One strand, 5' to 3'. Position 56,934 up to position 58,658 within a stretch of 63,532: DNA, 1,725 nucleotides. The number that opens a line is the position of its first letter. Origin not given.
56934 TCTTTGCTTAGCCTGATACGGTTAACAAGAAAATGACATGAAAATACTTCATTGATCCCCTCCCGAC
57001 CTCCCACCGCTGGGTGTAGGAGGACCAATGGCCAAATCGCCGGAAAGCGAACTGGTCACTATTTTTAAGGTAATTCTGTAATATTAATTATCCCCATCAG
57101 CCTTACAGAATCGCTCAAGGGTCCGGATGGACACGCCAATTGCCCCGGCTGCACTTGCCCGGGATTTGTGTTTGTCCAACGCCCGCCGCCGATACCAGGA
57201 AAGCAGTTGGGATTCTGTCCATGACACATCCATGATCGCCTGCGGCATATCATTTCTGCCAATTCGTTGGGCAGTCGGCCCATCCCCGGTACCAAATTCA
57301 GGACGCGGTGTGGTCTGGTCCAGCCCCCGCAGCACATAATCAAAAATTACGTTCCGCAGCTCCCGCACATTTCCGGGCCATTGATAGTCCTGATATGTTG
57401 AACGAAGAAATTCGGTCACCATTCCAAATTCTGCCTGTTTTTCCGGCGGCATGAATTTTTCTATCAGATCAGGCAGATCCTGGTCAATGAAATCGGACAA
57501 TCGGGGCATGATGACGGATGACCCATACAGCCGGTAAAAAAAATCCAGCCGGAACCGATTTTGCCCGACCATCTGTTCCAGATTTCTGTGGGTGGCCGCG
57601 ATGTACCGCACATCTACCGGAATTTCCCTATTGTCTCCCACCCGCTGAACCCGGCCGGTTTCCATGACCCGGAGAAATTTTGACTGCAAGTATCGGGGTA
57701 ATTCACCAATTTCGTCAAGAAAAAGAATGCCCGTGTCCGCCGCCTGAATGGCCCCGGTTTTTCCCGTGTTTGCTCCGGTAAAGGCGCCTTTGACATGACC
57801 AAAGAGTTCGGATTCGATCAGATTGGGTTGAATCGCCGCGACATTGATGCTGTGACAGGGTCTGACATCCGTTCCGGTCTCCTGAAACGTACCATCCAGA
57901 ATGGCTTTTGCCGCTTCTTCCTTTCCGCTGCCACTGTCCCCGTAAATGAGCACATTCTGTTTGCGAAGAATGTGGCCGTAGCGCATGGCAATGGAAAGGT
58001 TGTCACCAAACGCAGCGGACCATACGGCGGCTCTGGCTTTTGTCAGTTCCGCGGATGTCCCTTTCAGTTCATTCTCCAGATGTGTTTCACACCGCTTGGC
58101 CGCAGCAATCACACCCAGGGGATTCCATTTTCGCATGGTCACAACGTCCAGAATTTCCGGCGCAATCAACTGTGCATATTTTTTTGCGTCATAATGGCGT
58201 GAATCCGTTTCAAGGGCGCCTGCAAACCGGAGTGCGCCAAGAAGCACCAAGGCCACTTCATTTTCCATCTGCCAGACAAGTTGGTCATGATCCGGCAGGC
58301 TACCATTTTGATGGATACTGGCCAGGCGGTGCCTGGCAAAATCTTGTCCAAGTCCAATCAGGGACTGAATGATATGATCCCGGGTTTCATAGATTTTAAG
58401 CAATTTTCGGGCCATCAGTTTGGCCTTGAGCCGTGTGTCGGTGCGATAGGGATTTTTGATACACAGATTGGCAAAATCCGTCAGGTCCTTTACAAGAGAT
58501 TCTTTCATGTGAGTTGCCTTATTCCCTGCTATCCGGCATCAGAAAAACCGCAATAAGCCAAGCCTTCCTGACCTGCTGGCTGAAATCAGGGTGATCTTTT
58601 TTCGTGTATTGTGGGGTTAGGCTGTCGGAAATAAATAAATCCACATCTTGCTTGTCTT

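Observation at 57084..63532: Divergent sigma-54 activator and an array of uncharacterised small membrane, lipoprotein and soluble proteins ending in an AAA+ ATPase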

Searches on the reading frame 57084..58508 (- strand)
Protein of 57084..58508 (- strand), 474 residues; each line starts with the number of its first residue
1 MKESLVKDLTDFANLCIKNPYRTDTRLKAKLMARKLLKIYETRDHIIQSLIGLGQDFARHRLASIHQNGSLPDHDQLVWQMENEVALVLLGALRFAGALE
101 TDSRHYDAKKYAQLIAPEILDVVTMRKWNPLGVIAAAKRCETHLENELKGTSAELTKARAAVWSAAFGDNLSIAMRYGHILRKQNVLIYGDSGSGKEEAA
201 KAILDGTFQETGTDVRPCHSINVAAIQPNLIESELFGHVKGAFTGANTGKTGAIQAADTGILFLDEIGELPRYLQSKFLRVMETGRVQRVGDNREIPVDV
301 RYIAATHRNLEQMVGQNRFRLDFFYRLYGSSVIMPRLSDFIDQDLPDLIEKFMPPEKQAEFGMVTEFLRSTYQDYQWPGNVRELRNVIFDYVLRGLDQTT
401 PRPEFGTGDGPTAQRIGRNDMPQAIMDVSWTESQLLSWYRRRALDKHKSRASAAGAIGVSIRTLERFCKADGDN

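Call 5: search_protein_families(library=pfam, proteins=[window:57084-58508:-], max_evalue=0.1)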
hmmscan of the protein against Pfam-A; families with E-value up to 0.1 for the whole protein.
window:57084-58508:- (474 aa): 8 families
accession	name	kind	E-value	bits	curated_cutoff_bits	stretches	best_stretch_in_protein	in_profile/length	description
PF00158.32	Sigma54_activat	-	4.7e-52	176.5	20.2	1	182-328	21-163/168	Sigma-54 interaction domain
PF25601.1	AAA_lid_14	-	2e-07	31.2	27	1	343-392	5-57/87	AAA+ ATPase lid domain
PF14532.12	Sigma54_activ_2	-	2.6e-07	31.4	25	1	183-337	21-138/138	Sigma-54 interaction domain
PF01078.27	Mg_chelatase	-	3e-07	30.5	20.3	1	184-306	23-156/207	Magnesium chelatase, subunit ChlI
PF07724.20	AAA_2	-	1.9e-06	28.5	27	1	183-303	3-117/166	AAA domain (Cdc48 subfamily)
PF07728.20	AAA_5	-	0.00026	21.5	22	1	185-308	1-123/139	AAA domain (dynein-related subfamily)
PF00493.29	MCM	-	0.0014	18.2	23.3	1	156-287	30-150/224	MCM P-loop domain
PF00004.35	AAA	-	0.0018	19.1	21.2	1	186-318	1-119/131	ATPase family associated with various cellular activities (AAA)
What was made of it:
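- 57084..58508 (-): Sigma-54 activator (bEBP), 474 aa. It has a novel all-alpha N-domain (aa 1 to about 150), an AAA+ domain with GAFTGA, and a C-terminal HTH. Pfam Sigma54_activat 4.7e-52 (call 5).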

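Call 20: search_protein_families(library=padloc, proteins=[window:57084-58508:-], max_evalue=0.1)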
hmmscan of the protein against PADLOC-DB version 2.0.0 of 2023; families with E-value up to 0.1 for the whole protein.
window:57084-58508:- (474 aa): 5 families
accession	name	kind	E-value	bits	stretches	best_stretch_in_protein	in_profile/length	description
PDLC01995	RtcR_PspF2--CARF_AAA_HTH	-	4.1e-68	228.7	1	184-469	191-476/481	-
PDLC01994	RtcR_PspF1--CARF_AAA_HTH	-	2e-39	133.9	1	163-400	163-393/468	-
PDLC01993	RtcR--CARF_AAA_HTH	-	2.2e-33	113.5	1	183-388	204-415/523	-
PDLC04606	PDC-M37B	-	0.00031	18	1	186-288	177-274/390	-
PDLC04605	PDC-M37B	-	0.021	11.9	1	186-289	307-406/518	-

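Call 21: search_protein_families(library=ncbifam, proteins=[window:57084-58508:-], max_evalue=0.1)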
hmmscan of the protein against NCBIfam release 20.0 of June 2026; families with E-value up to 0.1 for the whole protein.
window:57084-58508:- (474 aa): 30 families (the best 25 are shown)
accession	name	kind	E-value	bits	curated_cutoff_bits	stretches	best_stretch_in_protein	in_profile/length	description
NF041552.1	TF_PrdR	equivalog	4.4e-60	203.6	795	1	144-392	254-497/577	sigma-54 dependent transcriptional regulator PrdR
NF003451.0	PRK05022.1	equivalog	8.2e-59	199.7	476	1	184-398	214-426/512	nitric oxide reductase transcriptional regulator NorR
NF038308.1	RNA_repair_RtcR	equivalog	2.1e-56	191.9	650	1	182-388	203-415/530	RNA repair transcriptional activator RtcR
TIGR01818.1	ntrC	equivalog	4e-56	190.7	558.6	1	184-388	158-360/463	nitrogen regulation protein NR(I)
TIGR01817.1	nifA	equivalog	7.2e-55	186.7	528.85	1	183-388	219-421/534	nif-specific transcriptional activator NifA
NF011953.0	PRK15424.1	equivalog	9.7e-55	186.2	703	1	182-471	241-534/538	propionate catabolism operon regulatory protein PrpR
TIGR02329.1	propionate_PrpR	equivalog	3.7e-54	184.3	499.2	1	175-469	229-525/526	propionate catabolism operon regulatory protein PrpR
TIGR02915.1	PEP_resp_reg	equivalog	4.7e-53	180.6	502.6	1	185-393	164-370/445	PEP-CTERM-box response regulator transcription factor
NF041946.1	LuxO_transreg_Vib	equivalog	3.6e-52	177.7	800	1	183-392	156-363/463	quorum-sensing sigma-54 dependent transcriptional regulator LuxO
NF008469.0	PRK11361.1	equivalog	6.9e-50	170.1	714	1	183-389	166-370/461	acetoacetate metabolism transcriptional regulator AtoC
TIGR02974.1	phageshock_pspF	equivalog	1.6e-48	165.6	443.55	1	183-395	22-233/336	phage shock protein operon transcriptional activator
NF007689.0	PRK10365.1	equivalog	6.5e-47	160.3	760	1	185-389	164-366/441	sigma-54-dependent response regulator transcription factor ZraR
NF011695.0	PRK15115.1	equivalog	8.7e-47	159.9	763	1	185-390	160-363/445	two-component system response regulator GlrR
NF008176.1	PRK10923.1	equivalog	1.9e-46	158.6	620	1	184-388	162-364/469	nitrogen regulation protein NR(I)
NF041906.1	V4R_TF_MobR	exception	5.1e-44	150.7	999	1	183-395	255-465/544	phenol degradation transcriptional regulator MobR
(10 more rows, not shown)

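Call 26: search_solved_structures(query=window:57084-58508:-, max_evalue=0.001)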
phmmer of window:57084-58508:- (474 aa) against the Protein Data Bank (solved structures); distinct sequences matched with E-value up to 0.001: 35.
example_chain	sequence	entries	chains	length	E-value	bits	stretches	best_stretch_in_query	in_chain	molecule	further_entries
26jl_A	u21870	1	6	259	7.9e-46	160.4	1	183-392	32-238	Flagellar regulatory protein A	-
5ep0_A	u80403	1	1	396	1.1e-44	156.6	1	150-398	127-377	Putative repressor protein luxO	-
5ep1_A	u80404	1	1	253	1.5e-44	156.2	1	183-398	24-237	Putative repressor protein luxO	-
5ep2_A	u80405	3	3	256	1.6e-44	156.1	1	183-398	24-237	Putative repressor protein luxO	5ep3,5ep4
1ojl_A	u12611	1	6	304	8.2e-44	153.8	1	185-392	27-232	TRANSCRIPTIONAL REGULATORY PROTEIN ZRAR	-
6iy8_A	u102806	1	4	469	1.8e-42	149.3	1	183-395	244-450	Positive regulator CapR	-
9qq6_C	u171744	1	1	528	4.9e-41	144.6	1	184-402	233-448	Nif-specific regulatory protein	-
3dzd_A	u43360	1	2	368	1.1e-40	143.5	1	183-390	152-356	Transcriptional regulator (NtrC family)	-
1ny6_A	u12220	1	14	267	3e-40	142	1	185-393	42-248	transcriptional regulator (NtrC family)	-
4ly6_A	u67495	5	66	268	3e-40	142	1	185-393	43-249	Transcriptional regulator (NtrC family)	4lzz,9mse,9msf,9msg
4l4u_A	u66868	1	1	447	3.9e-40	141.7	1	185-394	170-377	Transcriptional regulator (NtrC family)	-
7ejw_C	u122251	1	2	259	6.6e-40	140.9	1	185-389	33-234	Transcriptional regulator FleQ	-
5exp_A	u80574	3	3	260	6.7e-40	140.9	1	185-389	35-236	Transcriptional regulator FleQ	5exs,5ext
6j7e_A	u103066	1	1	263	6.7e-40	140.9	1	185-389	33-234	Nitrogen assimilation regulatory protein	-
1ny5_A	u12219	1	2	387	7.2e-40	140.8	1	185-393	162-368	transcriptional regulator (NtrC family)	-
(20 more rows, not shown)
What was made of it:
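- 57084..58508 (-): PDB bEBP central domains match at 1e-46 to 1e-32 over aa 183-398 (call 26).
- On Bacterial enhancer-binding proteins (sigma-54 activators): The domain matches PDB bEBP cores at 1e-46 to 1e-32 (call 26).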

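Call 36: find_homologous_proteins(query=A2, max_evalue=1e-60)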
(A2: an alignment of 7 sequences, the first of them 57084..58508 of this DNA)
Query A2 (7 sequences) (474 aa, profile of the alignment): 4475 proteins with E <= 1e-60 among 8000 candidates; the best 120 are listed.
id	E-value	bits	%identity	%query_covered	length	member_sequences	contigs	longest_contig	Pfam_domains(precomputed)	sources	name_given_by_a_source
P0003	9.0e-224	762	95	100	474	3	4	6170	PF00158.33,PF07724.21,PF25601.2,PF14532.13,PF01078.28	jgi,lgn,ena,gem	-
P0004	6.3e-202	690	47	97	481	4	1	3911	PF00158.33,PF25601.2,PF14532.13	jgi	jgi:DNA-binding NtrC family response regulator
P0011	3.8e-183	628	46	98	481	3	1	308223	PF00158.33,PF25601.2,PF14532.13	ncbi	-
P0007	1.6e-182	626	33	97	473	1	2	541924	PF00158.33,PF25601.2,PF14532.13,PF07728.21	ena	-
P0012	1.4e-181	623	60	100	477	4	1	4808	PF00158.33,PF14532.13,PF07728.21,PF01078.28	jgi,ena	-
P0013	2.0e-181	622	47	98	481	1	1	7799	PF00158.33,PF25601.2,PF14532.13,PF07728.21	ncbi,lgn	-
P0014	6.9e-143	495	48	97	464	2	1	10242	PF00158.33,PF25601.2,PF14532.13,PF07728.21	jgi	jgi:transcriptional regulator with PAS, ATPase and Fis domain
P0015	7.2e-114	399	39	53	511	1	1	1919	PF20030.6,PF00158.33,PF07724.21,PF25601.2,PF14532.13,PF07728.21,PF01078.28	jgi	jgi:transcriptional regulator with PAS, ATPase and Fis domain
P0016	4.4e-76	275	39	61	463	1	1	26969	PF00158.33,PF07724.21,PF25601.2,PF02954.26,PF00004.36,PF14532.13,PF07728.21,PF00072.31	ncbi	-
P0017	5.3e-76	274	42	59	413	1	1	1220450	PF00158.33,PF25601.2,PF02954.26,PF00004.36,PF14532.13,PF07728.21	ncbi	ncbi:MAG: sigma-54 dependent transcriptional regulator [Myxococcota bacterium]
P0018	2.5e-75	272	39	59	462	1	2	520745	PF00158.33,PF07724.21,PF25601.2,PF14532.13,PF07728.21,PF00072.31,PF01078.28,PF13191.13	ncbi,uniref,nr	ncbi:sigma-54-dependent transcriptional regulator [Parendozoicomonas haliclonae]|uniref:Nitrogen reg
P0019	5.9e-75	271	40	61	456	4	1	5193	PF13426.14,PF13188.14,PF00158.33,PF07724.21,PF25601.2,PF02954.26,PF13518.13,PF08448.17,PF00989.32,PF14532.13,PF07728.21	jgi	jgi:two-component system response regulator AtoC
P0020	6.9e-75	271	44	47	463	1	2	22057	PF00158.33,PF25601.2,PF14532.13,PF07728.21,PF00072.31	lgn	-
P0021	7.5e-75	271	49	43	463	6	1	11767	PF00158.33,PF07724.21,PF25601.2,PF02954.26,PF14532.13,PF07728.21,PF00072.31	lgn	-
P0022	7.5e-75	271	44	47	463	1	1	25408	PF00158.33,PF25601.2,PF14532.13,PF07728.21,PF00072.31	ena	-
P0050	1.9e-73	266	45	45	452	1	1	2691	PF00158.33,PF07724.21,PF25601.2,PF02954.26,PF00004.36,PF14532.13,PF07728.21,PF00072.31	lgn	-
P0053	2.4e-73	266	49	44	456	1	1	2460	PF00158.33,PF07724.21,PF25601.2,PF02954.26,PF00004.36,PF14532.13,PF07728.21,PF00072.31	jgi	-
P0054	2.7e-73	266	39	59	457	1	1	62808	PF00158.33,PF07724.21,PF25601.2,PF02954.26,PF00004.36,PF14532.13,PF07728.21,PF00072.31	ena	-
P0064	8.6e-73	264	40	59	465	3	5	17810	PF00158.33,PF25601.2,PF02954.26,PF00004.36,PF14532.13,PF07728.21,PF00072.31,PF01078.28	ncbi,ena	-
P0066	1.0e-72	264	47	44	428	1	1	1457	PF00158.33,PF07724.21,PF25601.2,PF02954.26,PF00493.30,PF00004.36,PF14532.13,PF07728.21,PF00072.31,PF01078.28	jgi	jgi:two-component system response regulator HydG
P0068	1.1e-72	264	39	60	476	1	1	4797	PF00158.33,PF25601.2,PF02954.26,PF00004.36,PF14532.13,PF07728.21,PF00072.31,PF01078.28,PF13191.13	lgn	-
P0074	1.6e-72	263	36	68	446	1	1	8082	PF00158.33,PF07724.21,PF25601.2,PF02954.26,PF00004.36,PF14532.13,PF07728.21,PF00072.31,PF01078.28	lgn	-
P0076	1.7e-72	263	40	59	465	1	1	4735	PF00158.33,PF25601.2,PF02954.26,PF00004.36,PF14532.13,PF07728.21,PF00072.31,PF01078.28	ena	-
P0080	2.1e-72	263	46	44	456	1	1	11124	PF00158.33,PF25601.2,PF02954.26,PF00493.30,PF00004.36,PF14532.13,PF07728.21,PF00072.31,PF01078.28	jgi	jgi:two-component system response regulator HydG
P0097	3.7e-72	262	38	61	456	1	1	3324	PF00158.33,PF25601.2,PF02954.26,PF00004.36,PF14532.13,PF07728.21,PF00072.31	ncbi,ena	-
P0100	4.0e-72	262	44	44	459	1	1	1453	PF00158.33,PF25601.2,PF00004.36,PF14532.13,PF07728.21,PF00072.31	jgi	-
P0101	4.0e-72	262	40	59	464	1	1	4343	PF00158.33,PF25601.2,PF02954.26,PF00004.36,PF14532.13,PF07728.21,PF00072.31,PF01078.28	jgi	jgi:DNA-binding NtrC family response regulator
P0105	4.2e-72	262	45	43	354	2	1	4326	PF00158.33,PF07724.21,PF25601.2,PF02954.26,PF00004.36,PF14532.13,PF07728.21,PF13191.13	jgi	jgi:transcriptional regulator with PAS, ATPase and Fis domain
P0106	4.2e-72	262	39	59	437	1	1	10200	PF00158.33,PF07724.21,PF25601.2,PF02954.26,PF00004.36,PF14532.13,PF07728.21,PF00072.31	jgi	-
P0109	4.7e-72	261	39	59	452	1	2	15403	PF00158.33,PF07724.21,PF25601.2,PF02954.26,PF00004.36,PF14532.13,PF07728.21,PF00072.31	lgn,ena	-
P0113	5.0e-72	261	39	59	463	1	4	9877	PF00158.33,PF07724.21,PF25601.2,PF02954.26,PF00004.36,PF14532.13,PF07728.21,PF00072.31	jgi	-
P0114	5.2e-72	261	46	44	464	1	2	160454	PF00158.33,PF25601.2,PF02954.26,PF00004.36,PF14532.13,PF07728.21,PF00072.31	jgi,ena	-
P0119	6.3e-72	261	48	43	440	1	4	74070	PF00158.33,PF25601.2,PF00004.36,PF14532.13,PF07728.21,PF00072.31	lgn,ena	-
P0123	7.4e-72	261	46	44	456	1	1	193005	PF00158.33,PF07724.21,PF25601.2,PF02954.26,PF00004.36,PF14532.13,PF07728.21,PF00072.31,PF01078.28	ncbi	-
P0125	8.0e-72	261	39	59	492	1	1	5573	PF13426.14,PF00158.33,PF25601.2,PF18024.8,PF08448.17,PF00004.36,PF00989.32,PF14532.13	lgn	-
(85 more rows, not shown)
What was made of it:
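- A profile search separates family members (at least 495 bits) from generic bEBPs (275 bits or less) (call 36).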

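Call 37: find_encoding_contigs(protein=P0012, flank=10000, max_places=3)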
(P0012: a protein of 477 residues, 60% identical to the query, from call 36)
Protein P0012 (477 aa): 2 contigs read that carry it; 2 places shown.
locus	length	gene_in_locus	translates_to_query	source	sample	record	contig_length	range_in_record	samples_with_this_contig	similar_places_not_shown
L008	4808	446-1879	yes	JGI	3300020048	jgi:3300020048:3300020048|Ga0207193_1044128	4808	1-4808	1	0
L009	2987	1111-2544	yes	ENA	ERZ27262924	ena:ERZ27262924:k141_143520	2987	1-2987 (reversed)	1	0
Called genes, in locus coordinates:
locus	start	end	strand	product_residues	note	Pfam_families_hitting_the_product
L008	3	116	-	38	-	?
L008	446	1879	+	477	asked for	PF00158:Sigma54_activat, PF01078:Mg_chelatase (weak), PF14532:Sigma54_activ_2 (weak), PF07728:AAA_5 (weak)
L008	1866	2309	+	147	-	-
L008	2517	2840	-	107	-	-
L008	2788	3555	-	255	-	PF00290:Trp_syntA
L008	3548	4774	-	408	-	PF00291:PALP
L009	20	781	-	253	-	-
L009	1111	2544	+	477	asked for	PF00158:Sigma54_activat, PF01078:Mg_chelatase (weak), PF14532:Sigma54_activ_2 (weak), PF07728:AAA_5 (weak)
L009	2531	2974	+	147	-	-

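Call 38: find_encoding_contigs(protein=P0011, flank=10000, max_places=3)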
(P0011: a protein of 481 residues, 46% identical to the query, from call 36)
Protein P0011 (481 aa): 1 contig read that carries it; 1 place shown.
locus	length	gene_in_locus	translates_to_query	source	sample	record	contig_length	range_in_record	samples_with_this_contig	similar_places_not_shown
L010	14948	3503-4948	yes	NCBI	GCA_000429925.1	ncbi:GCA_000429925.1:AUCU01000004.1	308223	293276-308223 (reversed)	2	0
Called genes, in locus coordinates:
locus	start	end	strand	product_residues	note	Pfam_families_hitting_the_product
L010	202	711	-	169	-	PF00350:Dynamin_N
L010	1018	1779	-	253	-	-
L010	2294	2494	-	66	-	-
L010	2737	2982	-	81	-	-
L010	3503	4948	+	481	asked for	PF00158:Sigma54_activat, PF14532:Sigma54_activ_2 (weak), PF25601:AAA_lid_14 (weak)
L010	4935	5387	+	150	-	-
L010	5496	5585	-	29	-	-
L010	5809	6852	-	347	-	PF00004:AAA, PF17862:AAA_lid_3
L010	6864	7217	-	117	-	-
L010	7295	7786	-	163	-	-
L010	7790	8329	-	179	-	-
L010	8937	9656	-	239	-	PF06508:QueC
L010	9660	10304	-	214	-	PF04055:Radical_SAM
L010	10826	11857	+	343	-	PF01073:3Beta_HSD, PF01370:Epimerase, PF02719:Polysacc_synt_2, PF04321:RmlD_sub_bind, PF05368:NmrA, PF13460:NAD_binding_10, PF16363:GDP_Man_Dehyd, PF07993:NAD_binding_4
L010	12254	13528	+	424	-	PF14306:PUA_2, PF01747:ATP-sulfurylase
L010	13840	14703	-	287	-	-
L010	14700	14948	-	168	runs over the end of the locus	PF03205:MobB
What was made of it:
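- A Dynamin_N fragment lies next to the L010 locus (call 38).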

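Call 45: find_encoding_contigs(protein=P0013, flank=10000, max_places=3)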
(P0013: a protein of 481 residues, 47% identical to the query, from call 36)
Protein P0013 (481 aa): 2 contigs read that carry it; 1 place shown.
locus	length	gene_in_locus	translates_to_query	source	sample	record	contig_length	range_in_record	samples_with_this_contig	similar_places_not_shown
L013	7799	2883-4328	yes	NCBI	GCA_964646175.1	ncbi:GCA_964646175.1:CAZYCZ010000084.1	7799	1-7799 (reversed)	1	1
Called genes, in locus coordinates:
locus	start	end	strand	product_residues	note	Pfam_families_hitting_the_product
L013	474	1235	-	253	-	-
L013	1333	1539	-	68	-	-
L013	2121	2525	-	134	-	-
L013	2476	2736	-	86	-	-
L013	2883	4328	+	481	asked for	PF00158:Sigma54_activat, PF14532:Sigma54_activ_2, PF07728:AAA_5 (faint), PF25601:AAA_lid_14 (weak)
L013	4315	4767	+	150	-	-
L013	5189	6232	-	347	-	PF00004:AAA, PF17862:AAA_lid_3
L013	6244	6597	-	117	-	-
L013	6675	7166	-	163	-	-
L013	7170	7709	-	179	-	PF23030:SCAF11-like_C (faint)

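Call 46: find_encoding_contigs(protein=P0014, flank=10000, max_places=3)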
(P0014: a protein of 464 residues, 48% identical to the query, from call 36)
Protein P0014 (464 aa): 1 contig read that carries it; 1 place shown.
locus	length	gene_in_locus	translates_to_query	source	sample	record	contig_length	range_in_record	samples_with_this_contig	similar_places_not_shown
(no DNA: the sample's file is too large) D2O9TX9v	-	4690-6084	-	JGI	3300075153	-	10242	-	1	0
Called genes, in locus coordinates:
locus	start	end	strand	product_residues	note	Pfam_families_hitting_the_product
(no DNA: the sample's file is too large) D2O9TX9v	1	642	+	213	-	?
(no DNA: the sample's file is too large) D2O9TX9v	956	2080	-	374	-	PF00589:Phage_integrase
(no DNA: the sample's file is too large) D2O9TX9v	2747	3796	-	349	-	PF01972:SDH_protease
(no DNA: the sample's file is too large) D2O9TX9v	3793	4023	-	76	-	-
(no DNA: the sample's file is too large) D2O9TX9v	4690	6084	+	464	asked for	PF00158:Sigma54_activat, PF07728:AAA_5 (weak), PF14532:Sigma54_activ_2, PF25601:AAA_lid_14 (weak)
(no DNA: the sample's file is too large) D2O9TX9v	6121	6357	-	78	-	PF01610:DDE_Tnp_ISL3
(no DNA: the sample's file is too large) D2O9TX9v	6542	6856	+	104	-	PF01797:Y1_Tnp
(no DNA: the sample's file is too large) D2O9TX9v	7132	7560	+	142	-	PF07592:DDE_Tnp_ISAZ013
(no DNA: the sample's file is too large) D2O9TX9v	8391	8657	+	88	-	PF07592:DDE_Tnp_ISAZ013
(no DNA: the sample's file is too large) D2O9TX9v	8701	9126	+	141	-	-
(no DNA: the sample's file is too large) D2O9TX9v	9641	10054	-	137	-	-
